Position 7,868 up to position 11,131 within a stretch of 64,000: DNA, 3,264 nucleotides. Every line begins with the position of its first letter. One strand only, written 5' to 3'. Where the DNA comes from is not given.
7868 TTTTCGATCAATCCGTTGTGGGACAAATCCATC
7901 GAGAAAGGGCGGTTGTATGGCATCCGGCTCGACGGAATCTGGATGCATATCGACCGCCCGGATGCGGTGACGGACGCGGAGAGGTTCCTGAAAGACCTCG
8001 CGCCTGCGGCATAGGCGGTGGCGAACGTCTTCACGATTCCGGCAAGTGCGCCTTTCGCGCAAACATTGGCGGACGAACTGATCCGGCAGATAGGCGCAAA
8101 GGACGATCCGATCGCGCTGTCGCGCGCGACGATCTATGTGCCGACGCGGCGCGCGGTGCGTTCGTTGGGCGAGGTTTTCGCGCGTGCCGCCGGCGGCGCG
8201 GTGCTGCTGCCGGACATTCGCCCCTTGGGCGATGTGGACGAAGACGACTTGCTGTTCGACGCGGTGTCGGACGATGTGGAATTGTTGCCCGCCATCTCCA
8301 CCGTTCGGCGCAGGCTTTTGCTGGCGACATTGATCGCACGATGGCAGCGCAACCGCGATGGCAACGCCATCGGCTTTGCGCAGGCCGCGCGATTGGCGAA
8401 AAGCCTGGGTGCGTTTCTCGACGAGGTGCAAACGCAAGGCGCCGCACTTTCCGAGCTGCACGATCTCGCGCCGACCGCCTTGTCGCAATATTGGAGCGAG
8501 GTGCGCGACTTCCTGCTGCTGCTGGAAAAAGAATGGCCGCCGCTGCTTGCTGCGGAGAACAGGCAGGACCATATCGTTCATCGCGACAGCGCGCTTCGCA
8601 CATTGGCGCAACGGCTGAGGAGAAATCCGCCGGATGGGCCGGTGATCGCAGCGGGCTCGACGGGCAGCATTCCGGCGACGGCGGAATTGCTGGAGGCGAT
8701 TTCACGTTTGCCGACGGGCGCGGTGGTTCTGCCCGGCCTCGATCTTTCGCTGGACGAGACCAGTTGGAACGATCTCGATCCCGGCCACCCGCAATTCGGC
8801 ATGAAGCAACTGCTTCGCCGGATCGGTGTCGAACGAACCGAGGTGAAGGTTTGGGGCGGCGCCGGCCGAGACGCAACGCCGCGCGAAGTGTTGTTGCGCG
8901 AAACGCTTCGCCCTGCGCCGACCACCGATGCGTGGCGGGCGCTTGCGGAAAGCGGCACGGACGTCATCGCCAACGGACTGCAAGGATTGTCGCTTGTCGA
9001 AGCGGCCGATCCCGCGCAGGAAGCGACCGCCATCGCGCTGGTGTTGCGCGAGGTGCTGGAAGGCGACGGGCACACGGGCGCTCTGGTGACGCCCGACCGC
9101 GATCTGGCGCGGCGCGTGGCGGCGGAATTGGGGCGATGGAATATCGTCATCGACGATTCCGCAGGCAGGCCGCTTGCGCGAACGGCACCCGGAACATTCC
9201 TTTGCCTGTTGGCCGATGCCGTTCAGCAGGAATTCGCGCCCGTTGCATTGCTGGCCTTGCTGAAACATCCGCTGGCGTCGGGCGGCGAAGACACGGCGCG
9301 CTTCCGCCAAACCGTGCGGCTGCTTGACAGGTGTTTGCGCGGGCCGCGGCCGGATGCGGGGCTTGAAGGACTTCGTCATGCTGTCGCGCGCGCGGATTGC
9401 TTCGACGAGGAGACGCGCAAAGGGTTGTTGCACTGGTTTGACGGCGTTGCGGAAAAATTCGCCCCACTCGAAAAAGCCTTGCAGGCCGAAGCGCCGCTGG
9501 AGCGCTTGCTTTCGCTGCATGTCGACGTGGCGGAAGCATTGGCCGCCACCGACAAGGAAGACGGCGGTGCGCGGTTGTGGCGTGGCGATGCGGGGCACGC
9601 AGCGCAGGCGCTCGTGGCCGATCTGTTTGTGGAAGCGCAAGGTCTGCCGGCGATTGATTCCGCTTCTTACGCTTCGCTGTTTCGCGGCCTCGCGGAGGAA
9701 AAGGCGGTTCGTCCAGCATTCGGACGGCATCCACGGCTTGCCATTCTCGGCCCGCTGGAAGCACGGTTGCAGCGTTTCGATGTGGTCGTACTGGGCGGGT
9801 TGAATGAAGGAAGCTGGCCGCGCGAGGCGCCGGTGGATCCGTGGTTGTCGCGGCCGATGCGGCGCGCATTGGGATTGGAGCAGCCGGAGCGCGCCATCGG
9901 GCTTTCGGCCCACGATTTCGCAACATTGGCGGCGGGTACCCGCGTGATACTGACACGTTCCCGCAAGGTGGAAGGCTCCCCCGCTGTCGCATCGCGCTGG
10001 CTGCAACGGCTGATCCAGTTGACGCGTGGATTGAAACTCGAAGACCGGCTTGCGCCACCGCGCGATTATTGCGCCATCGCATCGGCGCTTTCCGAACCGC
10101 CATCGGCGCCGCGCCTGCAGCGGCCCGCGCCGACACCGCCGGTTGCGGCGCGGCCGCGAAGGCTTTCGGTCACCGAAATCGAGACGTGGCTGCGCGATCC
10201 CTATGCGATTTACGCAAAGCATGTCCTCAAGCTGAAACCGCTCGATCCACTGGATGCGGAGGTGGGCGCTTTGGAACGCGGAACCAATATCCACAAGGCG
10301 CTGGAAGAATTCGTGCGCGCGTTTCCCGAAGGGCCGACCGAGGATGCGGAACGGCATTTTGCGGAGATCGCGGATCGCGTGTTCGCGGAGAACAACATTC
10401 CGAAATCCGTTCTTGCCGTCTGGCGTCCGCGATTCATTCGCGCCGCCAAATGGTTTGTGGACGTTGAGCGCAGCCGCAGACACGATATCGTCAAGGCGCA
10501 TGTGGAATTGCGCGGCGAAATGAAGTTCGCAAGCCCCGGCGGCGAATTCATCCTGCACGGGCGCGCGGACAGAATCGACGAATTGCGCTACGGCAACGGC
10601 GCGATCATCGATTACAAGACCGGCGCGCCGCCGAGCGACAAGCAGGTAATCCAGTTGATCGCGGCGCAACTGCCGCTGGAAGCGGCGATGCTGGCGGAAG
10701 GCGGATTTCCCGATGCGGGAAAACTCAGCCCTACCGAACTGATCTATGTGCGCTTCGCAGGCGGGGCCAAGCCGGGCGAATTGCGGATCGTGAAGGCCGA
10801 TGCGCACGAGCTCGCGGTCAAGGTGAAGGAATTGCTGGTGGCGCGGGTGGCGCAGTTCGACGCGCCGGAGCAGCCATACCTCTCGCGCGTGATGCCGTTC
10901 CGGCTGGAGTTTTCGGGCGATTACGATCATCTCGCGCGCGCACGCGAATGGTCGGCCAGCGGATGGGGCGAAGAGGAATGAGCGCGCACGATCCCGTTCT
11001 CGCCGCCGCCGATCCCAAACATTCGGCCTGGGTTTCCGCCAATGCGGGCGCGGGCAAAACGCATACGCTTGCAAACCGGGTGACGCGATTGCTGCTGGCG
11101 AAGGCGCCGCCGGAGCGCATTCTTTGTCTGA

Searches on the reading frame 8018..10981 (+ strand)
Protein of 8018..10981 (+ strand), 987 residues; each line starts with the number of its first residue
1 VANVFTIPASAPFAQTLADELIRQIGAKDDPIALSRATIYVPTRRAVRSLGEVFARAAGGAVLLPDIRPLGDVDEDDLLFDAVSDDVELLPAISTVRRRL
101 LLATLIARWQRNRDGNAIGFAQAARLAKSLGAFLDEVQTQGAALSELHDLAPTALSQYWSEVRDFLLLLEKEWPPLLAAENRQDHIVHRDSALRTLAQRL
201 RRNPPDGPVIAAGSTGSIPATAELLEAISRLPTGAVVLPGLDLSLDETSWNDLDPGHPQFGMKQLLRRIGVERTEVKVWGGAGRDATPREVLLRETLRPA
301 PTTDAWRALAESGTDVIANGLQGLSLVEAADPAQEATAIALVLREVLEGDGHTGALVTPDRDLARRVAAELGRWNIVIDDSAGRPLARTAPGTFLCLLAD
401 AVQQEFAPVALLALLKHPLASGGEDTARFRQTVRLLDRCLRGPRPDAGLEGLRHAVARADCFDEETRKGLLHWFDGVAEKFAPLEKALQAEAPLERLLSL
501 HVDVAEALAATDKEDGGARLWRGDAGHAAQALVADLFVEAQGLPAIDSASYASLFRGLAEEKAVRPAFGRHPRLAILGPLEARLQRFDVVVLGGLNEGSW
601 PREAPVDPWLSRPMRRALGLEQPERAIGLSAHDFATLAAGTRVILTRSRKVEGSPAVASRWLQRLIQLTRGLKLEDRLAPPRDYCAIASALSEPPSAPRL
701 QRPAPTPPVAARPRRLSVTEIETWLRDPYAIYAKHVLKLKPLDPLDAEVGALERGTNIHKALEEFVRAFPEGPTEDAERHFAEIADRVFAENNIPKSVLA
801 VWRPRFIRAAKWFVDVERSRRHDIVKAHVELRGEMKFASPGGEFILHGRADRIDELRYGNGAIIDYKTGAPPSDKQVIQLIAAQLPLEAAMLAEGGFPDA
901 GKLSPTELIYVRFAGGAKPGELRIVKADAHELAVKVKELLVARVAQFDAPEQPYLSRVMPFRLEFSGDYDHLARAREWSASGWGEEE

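Call 13: search_protein_families(library=pfam, proteins=[window:8018-10981:+], max_evalue=0.001)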
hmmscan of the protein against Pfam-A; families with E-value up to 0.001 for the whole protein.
window:8018-10981:+ (987 aa): 1 family
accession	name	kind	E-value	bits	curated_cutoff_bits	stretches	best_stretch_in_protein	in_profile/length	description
PF12705.13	PDDEXK_1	-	4.8e-23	82.8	22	1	715-950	1-227/247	PD-(D/E)XK nuclease superfamily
